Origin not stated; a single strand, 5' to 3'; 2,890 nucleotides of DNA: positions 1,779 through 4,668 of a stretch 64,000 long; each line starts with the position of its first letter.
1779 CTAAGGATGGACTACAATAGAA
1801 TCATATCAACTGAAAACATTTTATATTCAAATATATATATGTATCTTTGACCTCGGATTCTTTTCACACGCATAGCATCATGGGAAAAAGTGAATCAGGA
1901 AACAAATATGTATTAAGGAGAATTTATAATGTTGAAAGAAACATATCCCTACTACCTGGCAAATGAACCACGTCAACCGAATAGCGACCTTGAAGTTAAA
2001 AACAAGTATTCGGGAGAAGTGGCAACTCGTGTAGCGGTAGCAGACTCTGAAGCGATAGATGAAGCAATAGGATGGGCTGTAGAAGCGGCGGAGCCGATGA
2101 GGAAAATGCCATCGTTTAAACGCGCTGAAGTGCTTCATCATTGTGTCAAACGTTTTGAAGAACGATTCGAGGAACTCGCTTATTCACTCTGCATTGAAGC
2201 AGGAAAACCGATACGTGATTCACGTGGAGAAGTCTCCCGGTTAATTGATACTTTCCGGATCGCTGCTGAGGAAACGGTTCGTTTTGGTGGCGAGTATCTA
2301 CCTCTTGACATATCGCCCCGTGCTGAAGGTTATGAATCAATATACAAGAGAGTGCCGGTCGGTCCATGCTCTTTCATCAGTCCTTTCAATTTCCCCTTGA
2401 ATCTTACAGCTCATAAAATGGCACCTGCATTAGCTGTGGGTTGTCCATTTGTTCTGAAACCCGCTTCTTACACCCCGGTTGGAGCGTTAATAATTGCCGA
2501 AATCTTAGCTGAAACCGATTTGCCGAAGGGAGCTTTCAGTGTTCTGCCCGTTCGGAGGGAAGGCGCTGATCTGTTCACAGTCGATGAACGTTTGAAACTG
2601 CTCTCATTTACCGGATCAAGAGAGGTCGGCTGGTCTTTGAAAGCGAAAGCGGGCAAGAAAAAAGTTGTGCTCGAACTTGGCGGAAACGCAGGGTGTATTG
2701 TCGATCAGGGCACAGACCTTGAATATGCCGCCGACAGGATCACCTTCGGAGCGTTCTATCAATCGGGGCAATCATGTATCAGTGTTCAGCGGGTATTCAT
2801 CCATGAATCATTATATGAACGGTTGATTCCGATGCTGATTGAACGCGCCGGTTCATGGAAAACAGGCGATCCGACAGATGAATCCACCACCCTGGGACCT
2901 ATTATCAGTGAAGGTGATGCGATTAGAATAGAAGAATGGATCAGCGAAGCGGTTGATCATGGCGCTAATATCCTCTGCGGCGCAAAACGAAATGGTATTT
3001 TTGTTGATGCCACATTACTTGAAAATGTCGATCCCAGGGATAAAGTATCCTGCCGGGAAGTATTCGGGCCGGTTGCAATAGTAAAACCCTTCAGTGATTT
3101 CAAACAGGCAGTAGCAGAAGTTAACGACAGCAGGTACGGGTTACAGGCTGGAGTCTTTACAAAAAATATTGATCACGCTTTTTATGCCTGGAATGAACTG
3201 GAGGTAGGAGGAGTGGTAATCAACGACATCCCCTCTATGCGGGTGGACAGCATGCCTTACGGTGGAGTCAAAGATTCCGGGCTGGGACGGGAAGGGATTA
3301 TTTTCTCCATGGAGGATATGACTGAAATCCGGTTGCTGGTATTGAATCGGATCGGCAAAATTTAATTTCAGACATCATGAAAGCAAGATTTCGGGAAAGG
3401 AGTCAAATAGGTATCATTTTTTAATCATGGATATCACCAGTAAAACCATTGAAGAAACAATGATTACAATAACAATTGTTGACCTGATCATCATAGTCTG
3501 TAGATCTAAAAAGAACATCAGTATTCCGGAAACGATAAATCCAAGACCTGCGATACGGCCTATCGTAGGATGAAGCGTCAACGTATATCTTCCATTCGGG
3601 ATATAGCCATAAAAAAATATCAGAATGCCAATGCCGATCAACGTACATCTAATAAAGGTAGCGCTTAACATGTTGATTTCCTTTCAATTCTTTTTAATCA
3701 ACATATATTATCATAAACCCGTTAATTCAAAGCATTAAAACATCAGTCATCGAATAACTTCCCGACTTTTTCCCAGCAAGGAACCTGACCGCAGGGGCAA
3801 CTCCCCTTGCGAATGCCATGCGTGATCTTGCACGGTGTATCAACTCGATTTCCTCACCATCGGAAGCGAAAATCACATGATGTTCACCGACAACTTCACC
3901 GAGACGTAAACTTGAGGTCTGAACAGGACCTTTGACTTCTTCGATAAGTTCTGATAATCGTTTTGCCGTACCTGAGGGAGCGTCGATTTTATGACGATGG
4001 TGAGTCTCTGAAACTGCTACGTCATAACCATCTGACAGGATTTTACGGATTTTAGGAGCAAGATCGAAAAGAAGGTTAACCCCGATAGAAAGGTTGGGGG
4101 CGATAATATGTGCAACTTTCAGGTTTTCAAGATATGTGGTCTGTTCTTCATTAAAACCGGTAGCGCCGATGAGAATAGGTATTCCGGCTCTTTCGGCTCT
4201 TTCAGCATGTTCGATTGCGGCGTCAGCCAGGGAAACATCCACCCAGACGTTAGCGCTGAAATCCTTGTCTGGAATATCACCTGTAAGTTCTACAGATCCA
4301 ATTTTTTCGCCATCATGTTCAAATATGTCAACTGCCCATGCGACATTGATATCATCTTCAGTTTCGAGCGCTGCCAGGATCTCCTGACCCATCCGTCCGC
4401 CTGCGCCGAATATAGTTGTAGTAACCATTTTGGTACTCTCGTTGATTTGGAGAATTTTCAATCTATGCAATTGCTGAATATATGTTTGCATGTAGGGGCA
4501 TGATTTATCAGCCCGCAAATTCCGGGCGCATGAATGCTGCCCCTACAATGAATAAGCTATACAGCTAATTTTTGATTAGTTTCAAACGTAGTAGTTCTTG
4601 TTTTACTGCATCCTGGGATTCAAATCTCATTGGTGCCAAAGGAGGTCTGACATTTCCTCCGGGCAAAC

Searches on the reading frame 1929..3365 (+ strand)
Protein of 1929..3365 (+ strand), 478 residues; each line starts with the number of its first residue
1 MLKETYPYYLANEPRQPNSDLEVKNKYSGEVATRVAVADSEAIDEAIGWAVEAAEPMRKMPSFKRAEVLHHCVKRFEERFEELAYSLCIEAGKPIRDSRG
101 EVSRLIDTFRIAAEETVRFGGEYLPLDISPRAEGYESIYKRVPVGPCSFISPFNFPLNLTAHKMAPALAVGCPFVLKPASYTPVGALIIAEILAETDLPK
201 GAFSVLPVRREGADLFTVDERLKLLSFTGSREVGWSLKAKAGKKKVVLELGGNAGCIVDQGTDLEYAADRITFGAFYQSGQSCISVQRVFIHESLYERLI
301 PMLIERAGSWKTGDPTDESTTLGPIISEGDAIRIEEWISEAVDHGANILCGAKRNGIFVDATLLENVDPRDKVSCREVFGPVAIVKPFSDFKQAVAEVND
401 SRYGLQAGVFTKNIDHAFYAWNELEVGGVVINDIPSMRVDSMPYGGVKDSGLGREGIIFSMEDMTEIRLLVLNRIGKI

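Call 49: search_protein_families(library=pfam, proteins=[window:1929-3365:+], max_evalue=0.001)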
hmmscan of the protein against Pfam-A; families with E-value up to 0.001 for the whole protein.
window:1929-3365:+ (478 aa): 1 family
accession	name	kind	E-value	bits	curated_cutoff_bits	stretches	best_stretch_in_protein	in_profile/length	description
PF00171.27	Aldedh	-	2.3e-138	462.1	23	1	19-468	7-459/461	Aldehyde dehydrogenase family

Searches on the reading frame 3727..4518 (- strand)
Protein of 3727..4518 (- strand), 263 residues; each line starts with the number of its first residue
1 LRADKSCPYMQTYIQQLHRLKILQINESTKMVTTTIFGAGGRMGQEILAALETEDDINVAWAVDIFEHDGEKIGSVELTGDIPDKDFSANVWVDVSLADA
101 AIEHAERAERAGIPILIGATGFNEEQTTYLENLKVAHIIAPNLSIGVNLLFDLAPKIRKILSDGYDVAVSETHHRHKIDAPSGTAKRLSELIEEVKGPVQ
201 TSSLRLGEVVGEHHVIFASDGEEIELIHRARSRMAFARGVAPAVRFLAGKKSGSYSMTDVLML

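Call 49: search_protein_families(library=pfam, proteins=[window:3727-4518:-], max_evalue=0.001)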
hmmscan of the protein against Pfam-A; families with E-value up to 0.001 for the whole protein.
window:3727-4518:- (263 aa): 2 families
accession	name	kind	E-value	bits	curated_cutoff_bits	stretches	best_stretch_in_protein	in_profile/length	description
PF05173.19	DapB_C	-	3e-37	127.8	27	1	146-261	1-121/121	Dihydrodipicolinate reductase, C-terminus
PF01113.26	DapB_N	-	7.2e-17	62.1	25.6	1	35-142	4-123/124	Dihydrodipicolinate reductase, N-terminus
